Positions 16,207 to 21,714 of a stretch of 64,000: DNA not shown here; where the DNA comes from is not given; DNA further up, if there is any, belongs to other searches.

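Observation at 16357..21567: Giant (~1,736 aa) secretin homologue whose N-type domain and barrel domain are both interrupted by very large helical insertions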

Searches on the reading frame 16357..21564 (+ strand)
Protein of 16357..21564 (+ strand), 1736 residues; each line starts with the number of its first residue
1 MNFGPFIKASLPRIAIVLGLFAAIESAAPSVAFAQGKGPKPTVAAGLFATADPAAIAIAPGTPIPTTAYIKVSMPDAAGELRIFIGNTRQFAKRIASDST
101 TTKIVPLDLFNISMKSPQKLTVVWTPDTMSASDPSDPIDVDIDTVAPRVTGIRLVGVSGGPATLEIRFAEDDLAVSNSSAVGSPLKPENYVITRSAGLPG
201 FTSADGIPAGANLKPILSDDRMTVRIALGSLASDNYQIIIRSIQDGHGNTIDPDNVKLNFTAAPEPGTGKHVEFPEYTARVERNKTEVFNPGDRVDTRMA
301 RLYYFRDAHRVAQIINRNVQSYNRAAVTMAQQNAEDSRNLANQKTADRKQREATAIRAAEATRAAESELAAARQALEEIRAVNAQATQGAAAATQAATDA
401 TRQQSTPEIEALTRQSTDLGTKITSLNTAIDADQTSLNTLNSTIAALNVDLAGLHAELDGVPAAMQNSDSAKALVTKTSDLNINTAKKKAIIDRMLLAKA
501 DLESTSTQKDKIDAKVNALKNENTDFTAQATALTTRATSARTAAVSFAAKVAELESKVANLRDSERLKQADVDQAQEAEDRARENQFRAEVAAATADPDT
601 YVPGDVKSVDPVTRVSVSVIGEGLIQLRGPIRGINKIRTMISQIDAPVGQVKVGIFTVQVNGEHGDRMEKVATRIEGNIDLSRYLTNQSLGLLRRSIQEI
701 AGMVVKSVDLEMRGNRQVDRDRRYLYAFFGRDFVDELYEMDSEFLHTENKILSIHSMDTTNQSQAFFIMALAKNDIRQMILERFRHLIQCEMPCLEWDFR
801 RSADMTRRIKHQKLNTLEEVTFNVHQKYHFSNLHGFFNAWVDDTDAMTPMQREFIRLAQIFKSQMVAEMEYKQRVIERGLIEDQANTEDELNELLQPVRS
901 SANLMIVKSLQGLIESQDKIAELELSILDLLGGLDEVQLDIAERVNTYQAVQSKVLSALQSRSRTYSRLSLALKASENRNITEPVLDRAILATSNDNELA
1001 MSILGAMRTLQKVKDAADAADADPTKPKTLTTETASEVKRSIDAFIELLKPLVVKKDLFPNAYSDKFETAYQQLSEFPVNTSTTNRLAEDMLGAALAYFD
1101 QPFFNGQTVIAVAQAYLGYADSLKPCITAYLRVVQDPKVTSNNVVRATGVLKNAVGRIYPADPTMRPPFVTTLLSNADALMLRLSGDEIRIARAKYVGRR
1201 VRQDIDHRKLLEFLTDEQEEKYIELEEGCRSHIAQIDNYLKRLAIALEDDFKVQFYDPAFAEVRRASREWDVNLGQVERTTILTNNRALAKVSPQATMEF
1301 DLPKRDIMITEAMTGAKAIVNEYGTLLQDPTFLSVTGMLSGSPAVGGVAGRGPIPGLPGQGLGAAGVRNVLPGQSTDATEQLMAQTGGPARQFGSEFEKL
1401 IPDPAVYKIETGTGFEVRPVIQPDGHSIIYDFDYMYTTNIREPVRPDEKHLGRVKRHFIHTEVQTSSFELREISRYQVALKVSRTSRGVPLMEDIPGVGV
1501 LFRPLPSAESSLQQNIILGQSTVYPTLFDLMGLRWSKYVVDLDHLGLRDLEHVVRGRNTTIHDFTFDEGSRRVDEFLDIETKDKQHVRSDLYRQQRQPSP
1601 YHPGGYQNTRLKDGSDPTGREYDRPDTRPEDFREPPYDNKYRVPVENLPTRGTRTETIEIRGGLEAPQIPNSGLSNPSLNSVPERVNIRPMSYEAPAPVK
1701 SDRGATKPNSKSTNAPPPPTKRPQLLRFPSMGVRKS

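Call 3: search_protein_families(library=pfam, proteins=[window:16357-21564:+], max_evalue=10)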
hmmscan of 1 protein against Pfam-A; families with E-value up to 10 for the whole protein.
window:16357-21564:+ (1736 aa): 3 families
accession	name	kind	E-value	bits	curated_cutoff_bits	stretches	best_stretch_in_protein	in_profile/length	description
PF00263.26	Secretin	-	0.12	12.4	27.5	1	1408-1503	54-148/169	Bacterial type II and III secretion system protein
PF15960.10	DUF4763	-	0.22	11.2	30.1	1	366-459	47-144/236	Domain of unknown function (DUF4763)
PF12329.13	TMF_DNA_bd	-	5.3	7.5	35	1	408-459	20-71/74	TATA element modulatory factor 1 DNA binding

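Call 4: search_protein_families(library=ncbifam, proteins=[window:16357-21564:+], max_evalue=10)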
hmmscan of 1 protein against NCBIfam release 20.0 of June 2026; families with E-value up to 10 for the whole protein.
window:16357-21564:+ (1736 aa): 7 families
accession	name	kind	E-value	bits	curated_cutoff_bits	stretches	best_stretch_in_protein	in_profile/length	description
TIGR02169.1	SMC_prok_A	equivalog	8.9e-06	23.7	729.4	1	345-591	667-911/1165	chromosome segregation protein SMC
TIGR02168.1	SMC_prok_B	equivalog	0.00086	17.1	567.35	1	323-591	670-938/1181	chromosome segregation protein SMC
TIGR04523.1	Mplasa_alph_rch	subfamily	0.0024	15.9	270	1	401-526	434-554/745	helix-rich protein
NF038218.1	IcmG_DotF_IVB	equivalog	0.18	11.5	200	1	370-479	98-190/266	type IVB secretion system protein IcmG/DotF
NF040788.1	S-lay_SlaB_Mtsph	equivalog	0.4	9.5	700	1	400-458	315-373/416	S-layer protein SlaB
NF045780.1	TrlF_fam_ATP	equivalog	0.55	8.8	350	1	332-585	426-680/944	TrlF family AAA-like ATPase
TIGR04154.1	archaeo_STT3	subfamily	0.55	8.5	450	1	289-394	634-730/831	oligosaccharyl transferase, archaeosortase A system-associated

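Call 5: search_solved_structures(query=window:16357-21564:+, max_evalue=10, show_alignments=3)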
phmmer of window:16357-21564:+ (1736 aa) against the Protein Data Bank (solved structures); distinct sequences matched with E-value up to 10: 4.
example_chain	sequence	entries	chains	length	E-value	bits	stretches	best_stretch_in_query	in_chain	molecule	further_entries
8w9z_A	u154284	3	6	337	0.66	10.6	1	715-796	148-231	DNA-directed RNA polymerase subunit alpha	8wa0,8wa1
8r5o_A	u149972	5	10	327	0.84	10.3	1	716-796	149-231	DNA-directed RNA polymerase subunit alpha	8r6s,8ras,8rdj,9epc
8qma_C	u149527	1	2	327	0.86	10.3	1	716-796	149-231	DNA-directed RNA polymerase subunit alpha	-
9vkp_b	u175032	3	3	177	1.5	9.4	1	319-413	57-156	ATP synthase subunit b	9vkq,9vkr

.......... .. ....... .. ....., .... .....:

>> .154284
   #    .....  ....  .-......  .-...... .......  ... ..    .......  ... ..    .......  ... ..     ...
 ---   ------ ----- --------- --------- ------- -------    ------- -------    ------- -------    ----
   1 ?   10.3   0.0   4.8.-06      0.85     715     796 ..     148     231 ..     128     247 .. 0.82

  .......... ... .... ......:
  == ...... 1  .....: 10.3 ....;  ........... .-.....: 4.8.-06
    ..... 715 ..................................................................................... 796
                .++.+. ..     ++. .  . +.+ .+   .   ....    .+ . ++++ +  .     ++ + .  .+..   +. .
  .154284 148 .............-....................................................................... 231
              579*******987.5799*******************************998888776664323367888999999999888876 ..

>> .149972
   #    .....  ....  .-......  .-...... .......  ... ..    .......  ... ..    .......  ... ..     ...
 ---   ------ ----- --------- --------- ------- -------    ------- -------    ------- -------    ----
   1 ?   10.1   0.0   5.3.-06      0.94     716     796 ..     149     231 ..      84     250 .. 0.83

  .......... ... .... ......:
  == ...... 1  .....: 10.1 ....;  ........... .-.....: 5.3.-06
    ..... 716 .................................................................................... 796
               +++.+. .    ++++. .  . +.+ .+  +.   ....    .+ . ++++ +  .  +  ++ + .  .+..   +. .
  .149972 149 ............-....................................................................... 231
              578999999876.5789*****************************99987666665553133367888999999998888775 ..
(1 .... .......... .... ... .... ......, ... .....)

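Call 6: find_homologous_proteins(query=window:16357-21564:+, max_evalue=0.001)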
Query window:16357-21564:+ (1736 aa): 73 proteins with E <= 0.001 among 8000 candidates.
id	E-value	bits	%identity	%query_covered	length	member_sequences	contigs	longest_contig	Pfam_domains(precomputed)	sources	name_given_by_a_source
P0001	0.0e+0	3362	100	87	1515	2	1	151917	-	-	-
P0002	0.0e+0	2151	62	95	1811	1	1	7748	-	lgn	-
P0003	0.0e+0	2130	56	99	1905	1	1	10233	-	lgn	-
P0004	0.0e+0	2107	62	96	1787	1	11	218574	-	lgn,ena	-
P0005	0.0e+0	2101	61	96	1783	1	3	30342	-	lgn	-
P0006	0.0e+0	2096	59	98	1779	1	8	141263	-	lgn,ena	-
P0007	0.0e+0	2082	58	98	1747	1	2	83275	-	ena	-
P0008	0.0e+0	2004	56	100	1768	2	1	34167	-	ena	-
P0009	0.0e+0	1947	54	100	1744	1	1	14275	-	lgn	-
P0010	0.0e+0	1797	54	99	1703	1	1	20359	-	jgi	jgi:RNA binding exosome subunit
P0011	0.0e+0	1528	62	35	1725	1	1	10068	-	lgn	-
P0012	0.0e+0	1481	66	30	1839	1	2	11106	-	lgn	-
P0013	0.0e+0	1479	50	91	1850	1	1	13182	-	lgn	-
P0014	0.0e+0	1276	66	26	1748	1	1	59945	-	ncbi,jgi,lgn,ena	-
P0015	0.0e+0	1260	59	31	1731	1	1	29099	-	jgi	jgi:hypothetical protein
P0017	0.0e+0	1236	44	91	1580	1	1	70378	-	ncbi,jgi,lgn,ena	-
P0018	0.0e+0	1208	66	26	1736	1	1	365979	-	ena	-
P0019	0.0e+0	1161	60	26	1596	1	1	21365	-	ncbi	-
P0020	0.0e+0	1161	63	26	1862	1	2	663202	-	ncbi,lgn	-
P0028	0.0e+0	1086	58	26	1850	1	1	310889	-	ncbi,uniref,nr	ncbi:hypothetical protein [Stieleria mannarensis]|uniref:hypothetical protein n=1 Tax=Stieleria mann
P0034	0.0e+0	1074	60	26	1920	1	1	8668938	-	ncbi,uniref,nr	ncbi:hypothetical protein [Tautonia plasticadhaerens]|uniref:Uncharacterized protein n=1 Tax=Tautoni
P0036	0.0e+0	1046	53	31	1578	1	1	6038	PF00263.27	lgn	-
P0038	0.0e+0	1039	40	79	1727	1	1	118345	-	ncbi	-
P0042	2.0e-292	992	59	26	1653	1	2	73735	-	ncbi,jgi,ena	-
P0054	5.1e-269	914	56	25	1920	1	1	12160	PF13205.13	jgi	jgi:hypothetical protein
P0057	1.4e-259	883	49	29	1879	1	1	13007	PF13205.13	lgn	-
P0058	3.9e-259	882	51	28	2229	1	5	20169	-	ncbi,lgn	-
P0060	4.1e-258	878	55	23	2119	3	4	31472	-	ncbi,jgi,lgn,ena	jgi:hypothetical protein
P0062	2.1e-256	872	52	26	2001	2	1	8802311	-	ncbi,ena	-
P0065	3.0e-251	855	53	25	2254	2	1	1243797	-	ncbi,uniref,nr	ncbi:coiled-coil domain-containing protein [Thalassoroseus pseudoceratinae]|uniref:hypothetical prot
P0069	5.0e-235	802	41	37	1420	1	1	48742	-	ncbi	-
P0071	2.6e-146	508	38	50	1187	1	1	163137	-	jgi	jgi:hypothetical protein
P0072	7.7e-93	330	50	15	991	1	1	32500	-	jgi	jgi:hypothetical protein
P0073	3.8e-22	96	35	9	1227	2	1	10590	-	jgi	-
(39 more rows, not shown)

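Call 9: search_solved_structures(query=A1, max_evalue=1, show_alignments=0)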
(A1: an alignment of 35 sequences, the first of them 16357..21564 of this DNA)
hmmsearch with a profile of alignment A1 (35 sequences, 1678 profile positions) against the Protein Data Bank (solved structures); distinct sequences matched with E-value up to 1: 61 (the best 60 are shown).
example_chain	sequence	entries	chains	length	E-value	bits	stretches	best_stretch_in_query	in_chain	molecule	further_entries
7zr2_A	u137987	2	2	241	0.00033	21.6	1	855-1064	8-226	Spike protein S2',Chimeric protein mimic of SARS-CoV-2 Spike HR1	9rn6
9y5h_B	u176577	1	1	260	0.00071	20.5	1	864-1099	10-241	sc-t-SNARE-diff-#3.3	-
2ch7_A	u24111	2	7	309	0.0012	19.8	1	860-1127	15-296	METHYL-ACCEPTING CHEMOTAXIS PROTEIN | Methyl-accepting chemotaxis protein 2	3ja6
3ja6_H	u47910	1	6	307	0.0015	19.5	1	860-1127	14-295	Methyl-accepting chemotaxis protein 2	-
9y5f_B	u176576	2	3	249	0.0015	19.5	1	870-1098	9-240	sc-t-SNARE-5.s.8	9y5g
2ch7_B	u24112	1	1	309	0.0015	19.4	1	860-1127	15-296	METHYL-ACCEPTING CHEMOTAXIS PROTEIN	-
3jqh_A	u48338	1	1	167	0.0028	18.6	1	967-1110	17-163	C-type lectin domain family 4 member M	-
4tql_A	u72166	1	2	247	0.0041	18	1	851-1090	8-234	Three helix bundle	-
8qae_A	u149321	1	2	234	0.008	17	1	874-1070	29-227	sc-apCC-6-SLLA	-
9f5w_B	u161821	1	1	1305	0.017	16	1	842-1086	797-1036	Structural maintenance of chromosomes protein 4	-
6xp5_D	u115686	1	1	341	0.055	14.3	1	409-543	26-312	Mediator of RNA polymerase II transcription subunit 4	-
7qcd_B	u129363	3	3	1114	0.063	14.1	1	913-1136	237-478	Structural maintenance of chromosomes protein 6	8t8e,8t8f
7ylm_B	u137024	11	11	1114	0.063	14.1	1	913-1136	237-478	SMC6 isoform 1 | Structural maintenance of chromosomes protein 6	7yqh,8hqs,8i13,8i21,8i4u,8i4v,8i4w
7tve_D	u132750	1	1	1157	0.071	13.9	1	913-1136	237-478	Structural maintenance of chromosomes protein 6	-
2efl_A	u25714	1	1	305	0.078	13.8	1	914-1110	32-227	Formin-binding protein 1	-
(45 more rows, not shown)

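Call 19: find_encoding_contigs(protein=P0034, flank=10000, max_places=1)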
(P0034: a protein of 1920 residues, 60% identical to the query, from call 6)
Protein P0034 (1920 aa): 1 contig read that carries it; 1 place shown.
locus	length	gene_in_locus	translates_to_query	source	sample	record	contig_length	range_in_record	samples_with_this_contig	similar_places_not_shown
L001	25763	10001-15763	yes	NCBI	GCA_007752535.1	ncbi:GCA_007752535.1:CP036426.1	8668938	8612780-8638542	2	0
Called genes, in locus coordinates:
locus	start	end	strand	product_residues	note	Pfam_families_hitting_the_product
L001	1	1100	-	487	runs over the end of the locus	-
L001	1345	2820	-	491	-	-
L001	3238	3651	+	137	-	PF05360:YiaAB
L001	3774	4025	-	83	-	-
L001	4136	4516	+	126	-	PF00903:Glyoxalase, PF18029:Glyoxalase_6 (weak)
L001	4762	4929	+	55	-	-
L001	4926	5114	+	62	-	-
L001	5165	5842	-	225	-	-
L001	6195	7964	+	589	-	PF18911:PKD_4 (faint), PF19077:Big_13 (weak)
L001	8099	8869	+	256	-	-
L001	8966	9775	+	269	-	-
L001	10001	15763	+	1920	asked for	-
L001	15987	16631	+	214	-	PF14520:HHH_5 (faint), PF00633:HHH (weak), PF12836:HHH_3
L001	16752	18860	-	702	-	PF00082:Peptidase_S8, PF01483:P_proprotein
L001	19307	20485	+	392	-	PF00072:Response_reg, PF01966:HD, PF13487:HD_5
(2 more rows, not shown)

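Call 20: find_encoding_contigs(protein=P0065, flank=10000, max_places=1)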
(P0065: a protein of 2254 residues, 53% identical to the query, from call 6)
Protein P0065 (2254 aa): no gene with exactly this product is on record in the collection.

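Call 21: find_encoding_contigs(protein=P0028, flank=10000, max_places=1)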
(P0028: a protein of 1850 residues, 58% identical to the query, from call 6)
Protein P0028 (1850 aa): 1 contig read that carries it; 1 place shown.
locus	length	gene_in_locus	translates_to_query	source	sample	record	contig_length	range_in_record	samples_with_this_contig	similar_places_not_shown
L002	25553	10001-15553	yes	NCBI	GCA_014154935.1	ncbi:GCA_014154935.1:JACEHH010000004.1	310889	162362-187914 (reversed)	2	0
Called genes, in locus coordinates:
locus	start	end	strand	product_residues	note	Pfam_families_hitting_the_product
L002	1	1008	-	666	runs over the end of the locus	PF00884:Sulfatase, PF01663:Phosphodiest, PF16347:SGSH_C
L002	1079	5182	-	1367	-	PF13385:Laminin_G_3 (weak), PF23500:DUF7133, PF06283:ThuA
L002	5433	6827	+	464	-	PF00884:Sulfatase, PF01663:Phosphodiest (weak), PF16347:SGSH_C, PF14707:Sulfatase_C (weak)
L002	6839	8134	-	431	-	PF04230:PS_pyruv_trans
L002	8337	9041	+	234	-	-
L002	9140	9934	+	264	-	-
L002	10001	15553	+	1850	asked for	-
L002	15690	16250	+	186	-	-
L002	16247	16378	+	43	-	-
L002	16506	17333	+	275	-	-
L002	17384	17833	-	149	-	-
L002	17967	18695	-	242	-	-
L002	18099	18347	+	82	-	-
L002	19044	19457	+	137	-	-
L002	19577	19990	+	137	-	PF00403:HMA (weak)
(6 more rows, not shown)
